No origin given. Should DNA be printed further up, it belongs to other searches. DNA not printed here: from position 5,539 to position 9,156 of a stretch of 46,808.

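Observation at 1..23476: About 17 co-directional, tightly packed genes combining a sugar importer with many de-decorating and glycosidase-like enzymes, all without signal peptides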

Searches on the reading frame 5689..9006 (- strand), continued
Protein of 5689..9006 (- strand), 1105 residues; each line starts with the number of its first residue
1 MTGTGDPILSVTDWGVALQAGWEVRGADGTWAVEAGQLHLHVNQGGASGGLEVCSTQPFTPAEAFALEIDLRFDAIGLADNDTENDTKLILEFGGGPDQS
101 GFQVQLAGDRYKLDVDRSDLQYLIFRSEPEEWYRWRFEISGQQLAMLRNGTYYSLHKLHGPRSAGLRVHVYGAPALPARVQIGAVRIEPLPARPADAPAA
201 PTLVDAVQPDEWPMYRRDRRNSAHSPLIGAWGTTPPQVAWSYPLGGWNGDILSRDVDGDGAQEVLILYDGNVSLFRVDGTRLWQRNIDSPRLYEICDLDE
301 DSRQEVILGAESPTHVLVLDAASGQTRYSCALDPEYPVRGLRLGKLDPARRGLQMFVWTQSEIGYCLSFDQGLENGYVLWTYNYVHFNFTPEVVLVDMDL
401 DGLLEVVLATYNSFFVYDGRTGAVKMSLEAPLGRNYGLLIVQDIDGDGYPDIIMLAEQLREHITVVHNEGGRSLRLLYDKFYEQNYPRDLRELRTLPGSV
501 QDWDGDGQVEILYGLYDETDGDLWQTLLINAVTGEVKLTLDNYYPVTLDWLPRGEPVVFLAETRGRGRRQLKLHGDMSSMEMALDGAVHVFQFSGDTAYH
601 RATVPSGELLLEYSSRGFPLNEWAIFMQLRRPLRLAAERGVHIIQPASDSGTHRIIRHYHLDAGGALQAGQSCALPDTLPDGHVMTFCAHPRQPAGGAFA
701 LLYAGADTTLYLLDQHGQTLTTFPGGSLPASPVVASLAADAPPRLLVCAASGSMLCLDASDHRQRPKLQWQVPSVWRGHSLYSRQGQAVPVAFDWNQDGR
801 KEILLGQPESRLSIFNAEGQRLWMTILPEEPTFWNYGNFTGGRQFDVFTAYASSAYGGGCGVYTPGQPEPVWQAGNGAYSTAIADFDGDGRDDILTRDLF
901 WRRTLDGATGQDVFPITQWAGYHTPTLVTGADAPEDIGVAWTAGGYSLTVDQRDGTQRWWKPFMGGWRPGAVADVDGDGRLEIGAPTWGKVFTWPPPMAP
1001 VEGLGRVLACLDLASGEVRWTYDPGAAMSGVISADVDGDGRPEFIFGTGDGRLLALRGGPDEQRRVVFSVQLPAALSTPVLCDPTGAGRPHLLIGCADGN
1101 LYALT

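Call 47: search_protein_families(library=pfam, proteins=[L016:2965-4095:+, L016:4131-5135:+, L016:5139-6284:+, L016:6280-7941:+, L016:16361-17203:+, L016:17216-18382:+, L016:19644-20567:+, L016:21571-22680:+, L006:13318-15174:+, L016:18386-19615:+], max_evalue=0.001)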
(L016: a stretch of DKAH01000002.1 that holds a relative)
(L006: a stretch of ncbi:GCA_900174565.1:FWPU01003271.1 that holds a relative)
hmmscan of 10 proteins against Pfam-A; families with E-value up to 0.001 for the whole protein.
L016:2965-4095:+ (377 aa): 3 families
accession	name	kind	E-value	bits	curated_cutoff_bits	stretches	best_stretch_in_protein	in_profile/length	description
PF13378.12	MR_MLE_C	-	3.3e-40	138.6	29.4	1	163-370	7-218/219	Enolase C-terminal domain-like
PF02746.21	MR_MLE_N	-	6.8e-14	52.5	22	1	16-137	10-117/117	Mandelate racemase / muconate lactonizing enzyme, N-terminal domain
PF03952.21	Enolase_N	-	0.00067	20.3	35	0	60-135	54-130/131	Enolase, N-terminal domain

L016:4131-5135:+ (335 aa): 1 family
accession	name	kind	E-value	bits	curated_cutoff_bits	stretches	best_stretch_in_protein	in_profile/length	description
PF01636.29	APH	-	1.5e-19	71.2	23.2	1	24-235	2-209/239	Phosphotransferase enzyme family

L016:5139-6284:+ (382 aa): 5 families
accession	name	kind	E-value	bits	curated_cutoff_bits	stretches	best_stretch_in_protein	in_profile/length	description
PF00005.33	ABC_tran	-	2.4e-35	122.5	25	1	35-176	2-136/137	ABC transporter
PF17912.7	OB_MalK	-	1.4e-12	48.7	27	1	250-302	1-53/53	MalK OB fold domain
PF08402.16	TOBE_2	-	1.6e-07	31.8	21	1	295-370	1-76/76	TOBE domain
PF03215.21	Rad17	-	6.2e-05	23.4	23.8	1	32-76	33-77/186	Rad17 P-loop domain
PF13304.12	AAA_21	-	0.00037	21.1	27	0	47-65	2-20/304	AAA domain, putative AbiEii toxin, Type IV TA system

L016:6280-7941:+ (554 aa): 2 families
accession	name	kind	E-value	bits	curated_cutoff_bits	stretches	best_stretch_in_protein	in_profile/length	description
PF01547.30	SBP_bac_1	-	5e-16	60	26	1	107-440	9-303/307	Bacterial extracellular solute-binding protein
PF13416.11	SBP_bac_8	-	5.5e-10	39.9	27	1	116-458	7-263/279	Bacterial extracellular solute-binding protein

L016:16361-17203:+ (281 aa): 1 family
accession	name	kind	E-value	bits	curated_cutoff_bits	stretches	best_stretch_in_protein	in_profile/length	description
PF04951.18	Peptidase_M55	-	6.3e-65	219.6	25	1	24-278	2-256/264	D-aminopeptidase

L016:17216-18382:+ (389 aa): 1 family
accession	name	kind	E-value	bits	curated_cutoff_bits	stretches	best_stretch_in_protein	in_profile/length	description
PF01717.24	Meth_synt_2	-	5.2e-21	75.7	21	2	178-357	145-304/324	Cobalamin-independent synthase, Catalytic domain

L016:19644-20567:+ (308 aa): 1 family
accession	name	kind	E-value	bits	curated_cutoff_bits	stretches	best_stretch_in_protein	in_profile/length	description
PF01408.29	GFO_IDH_MocA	-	2.7e-11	44.7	24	1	27-124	24-117/120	Oxidoreductase family, NAD-binding Rossmann fold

L016:21571-22680:+ (370 aa): 1 family
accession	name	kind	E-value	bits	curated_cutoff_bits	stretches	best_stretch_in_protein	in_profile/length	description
PF00701.28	DHDPS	-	1.1e-05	24.8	22.1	1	34-230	6-190/289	Dihydrodipicolinate synthetase family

L006:13318-15174:+ (618 aa): 1 family
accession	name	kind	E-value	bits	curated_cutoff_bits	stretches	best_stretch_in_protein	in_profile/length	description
PF08532.16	Glyco_hydro_42M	-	0.00047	20.2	25.8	0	39-107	48-121/207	Beta-galactosidase trimerisation domain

L016:18386-19615:+ (410 aa): 2 families
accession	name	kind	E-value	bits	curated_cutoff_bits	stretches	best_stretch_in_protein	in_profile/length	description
PF01041.23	DegT_DnrJ_EryC1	-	1.9e-93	314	19.8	1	30-344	4-316/360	DegT/DnrJ/EryC1/StrS aminotransferase family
PF01212.27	Beta_elim_lyase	-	9.6e-05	22.3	27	1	54-220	35-218/288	Beta-eliminating lyase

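Call 58: predict_structure(alignment_id=A2)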
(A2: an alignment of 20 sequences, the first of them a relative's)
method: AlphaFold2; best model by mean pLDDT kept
length: 1105 residues; sequences in the alignment: 20
mean_pLDDT: 85.4   pTM: 0.85
mean pLDDT of the five models: 85.4, 82.6, 82.0, 79.1, 78.4
residues with pLDDT >= 90: 536; 70-90: 445; 50-70: 114; < 50: 10
segments of 3 or more residues with pLDDT < 50: 1-4, 778-780
pLDDT, mean of each block of 10 residues (from residue 1): 64 94 88 94 71 87 89 78 74 79 85 78 71 91 90 88 91 84 93 76 86 91 89 88 86 89 91 93 92 92 93 89 94 75 93 91 89 93 73 92 92 90 91 71 93 80 90 91 60 86 92 88 91 93 91 91 76 54 79 92 90 75 71 79 78 83 89 88 84 67 90 91 86 90 90 90 88 72 69 91 92 95 91 92 92 68 91 79 91 86 91 84 81 71 83 86 80 90 86 60 85 92 90 93 94 92 91 93 89 93 94
secondary structure, 60 per line:
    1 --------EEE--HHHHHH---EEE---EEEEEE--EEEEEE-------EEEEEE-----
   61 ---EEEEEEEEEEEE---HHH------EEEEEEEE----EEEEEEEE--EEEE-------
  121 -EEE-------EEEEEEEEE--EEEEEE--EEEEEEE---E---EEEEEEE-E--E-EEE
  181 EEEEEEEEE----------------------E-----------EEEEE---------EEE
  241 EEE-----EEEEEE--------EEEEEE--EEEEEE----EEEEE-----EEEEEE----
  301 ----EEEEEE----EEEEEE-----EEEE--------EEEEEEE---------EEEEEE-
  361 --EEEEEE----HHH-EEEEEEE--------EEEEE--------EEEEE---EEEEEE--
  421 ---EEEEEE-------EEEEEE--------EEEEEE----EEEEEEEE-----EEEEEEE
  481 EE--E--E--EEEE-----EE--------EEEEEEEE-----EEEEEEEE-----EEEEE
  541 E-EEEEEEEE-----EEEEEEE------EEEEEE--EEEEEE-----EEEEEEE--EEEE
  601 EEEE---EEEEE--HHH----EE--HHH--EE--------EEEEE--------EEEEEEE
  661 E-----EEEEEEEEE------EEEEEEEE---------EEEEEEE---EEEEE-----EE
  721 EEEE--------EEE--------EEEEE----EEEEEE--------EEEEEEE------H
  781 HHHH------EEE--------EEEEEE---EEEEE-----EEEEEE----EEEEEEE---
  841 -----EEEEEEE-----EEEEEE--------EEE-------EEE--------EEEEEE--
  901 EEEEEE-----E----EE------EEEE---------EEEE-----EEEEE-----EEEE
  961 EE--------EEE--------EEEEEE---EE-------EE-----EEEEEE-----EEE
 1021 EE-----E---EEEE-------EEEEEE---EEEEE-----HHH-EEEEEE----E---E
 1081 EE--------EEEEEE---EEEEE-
elements in order (helices of 4 or more, strands of 3 or more residues): E9-11 H14-19 E23-25 E29-34 E37-42 E50-55 E64-75 E88-95 E100-107 E110-113 E122-124 E132-140 E143-148 E151-157 E165-171 E178-189 E224-228 E238-243 E249-254 E263-268 E271-276 E281-285 E291-296 E305-310 E315-320 E326-329 E338-344 E354-359 E363-368 E377-383 E392-396 E405-409 E413-418 E424-429 E437-442 E451-456 E461-468 E474-482 E491-494 E510-517 E523-530 E536-541 E543-550 E556-562 E569-574 E577-582 E588-594 E597-604 E608-612 E641-645 E654-661 E667-675 E682-689 E699-705 E709-713 E719-724 E733-735 E744-748 E753-758 E767-773 H780-784 E791-793 E802-807 E811-815 E821-826 E831-837 E846-852 E858-863 E872-874 E882-884 E893-898 E901-906 E925-928 E938-941 E947-951 E957-962 E971-973 E982-987 E1007-1012 E1018-1022 E1032-1035 E1043-1048 E1052-1056 E1066-1071 E1080-1082 E1091-1096 E1100-1104

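Call 62: fold_search(model_id=the predicted structure, library=pdb)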
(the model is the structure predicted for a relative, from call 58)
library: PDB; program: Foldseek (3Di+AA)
matches with E <= 10: 1861; with E <= 0.001: 694
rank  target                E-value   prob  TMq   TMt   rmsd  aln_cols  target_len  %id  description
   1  8qo9_B3               6.1e-15  1.00  0.20  0.19  24.4      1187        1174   11  Cryo-EM structure of a human spliceosomal B complex protomer (released 2024-01-24)
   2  6ww7_A                3.2e-14  1.00  0.33  0.38  13.9      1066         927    9  Structure of the human ER membrane protein complex in a lipid nanodisc (released 2020-05-27)
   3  7dvq_3                3.8e-14  1.00  0.21  0.20  28.6      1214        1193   11  Cryo-EM Structure of the Activated Human Minor Spliceosome (minor Bact Complex) (released 2021-03-31)
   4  8ajm_A                4.6e-14  1.00  0.21  0.20  24.2      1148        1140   10  Structure of human DDB1-DCAF12 in complex with the C-terminus of CCT5 (released 2022-11-09)
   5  9fjx_A                5.3e-14  1.00  0.18  0.18  26.2      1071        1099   10  Crystal structure of human CRBN-DDB1 in complex with Lenalidomide (released 2025-01-29)
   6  4a08_A                6.1e-14  1.00  0.16  0.16  31.1      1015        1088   10  Structure of hsDDB1-drDDB2 bound to a 13 bp CPD-duplex (purine at D-1 position) at 3.0 A resolution (CPD 1) (released 2011-11-30)
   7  6qx9_B3               7.0e-14  1.00  0.20  0.19  24.1      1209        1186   11  Structure of a human fully-assembled precatalytic spliceosome (pre-B complex). (released 2019-04-17)
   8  8ojh_A                7.7e-14  1.00  0.15  0.15  32.0      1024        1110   10  Crystal structure of human CRBN-DDB1 in complex with compound 4 (released 2023-07-19)
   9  9k1y_A                1.1e-13  1.00  0.20  0.20  23.7      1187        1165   11  Structure of the SF3B core, harboring the R625H mutation in SF3B1, in complex with intron-U2 snRNA (released 2025-09-03)
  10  8zsw                  1.1e-13  1.00  0.16  0.16  33.2      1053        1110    9  Crystal Structure of Human DDB1, a Component of the E3 Ubiquitin Ligase Complex (released 2025-06-11)
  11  8d7u_A                1.3e-13  1.00  0.15  0.15  32.9      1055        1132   10  Cereblon~DDB1 bound to CC-92480 with DDB1 in the linear conformation (released 2022-07-20)
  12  6en4_A                1.6e-13  1.00  0.22  0.21  25.6      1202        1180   10  SF3b core in complex with a splicing modulator (released 2018-06-20)
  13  6xk9_Y                1.6e-13  1.00  0.15  0.15  29.8       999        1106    9  Cereblon in complex with DDB1, CC-90009, and GSPT1 (released 2020-12-02)
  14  9ejq                  2.1e-13  1.00  0.15  0.15  30.5      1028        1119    9  Crystal structure of DDB1 in complex with XS381952 (released 2025-02-26)
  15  8eoi_A                2.4e-13  1.00  0.25  0.29  18.5      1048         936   10  Structure of a human EMC:human Cav1.2 channel complex in GDN detergent (released 2023-05-24)
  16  3ei3_A                2.6e-13  1.00  0.15  0.15  32.4      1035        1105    9  Structure of the hsDDB1-drDDB2 complex (released 2009-01-20)
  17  3ei1_A                2.6e-13  1.00  0.16  0.16  32.4      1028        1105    9  Structure of hsDDB1-drDDB2 bound to a 14 bp 6-4 photoproduct containing DNA-duplex (released 2009-01-20)
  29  4a0k_C                7.9e-13  1.00  0.16  0.16  31.6      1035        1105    9  STRUCTURE OF DDB1-DDB2-CUL4A-RBX1 BOUND TO A 12 BP ABASIC SITE CONTAINING DNA-DUPLEX (released 2011-12-14)
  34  9bbi                  1.1e-12  1.00  0.16  0.16  32.6      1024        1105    9  Co-crystal structure of human DDB1 bound to fragment UB028669 (released 2024-06-12)
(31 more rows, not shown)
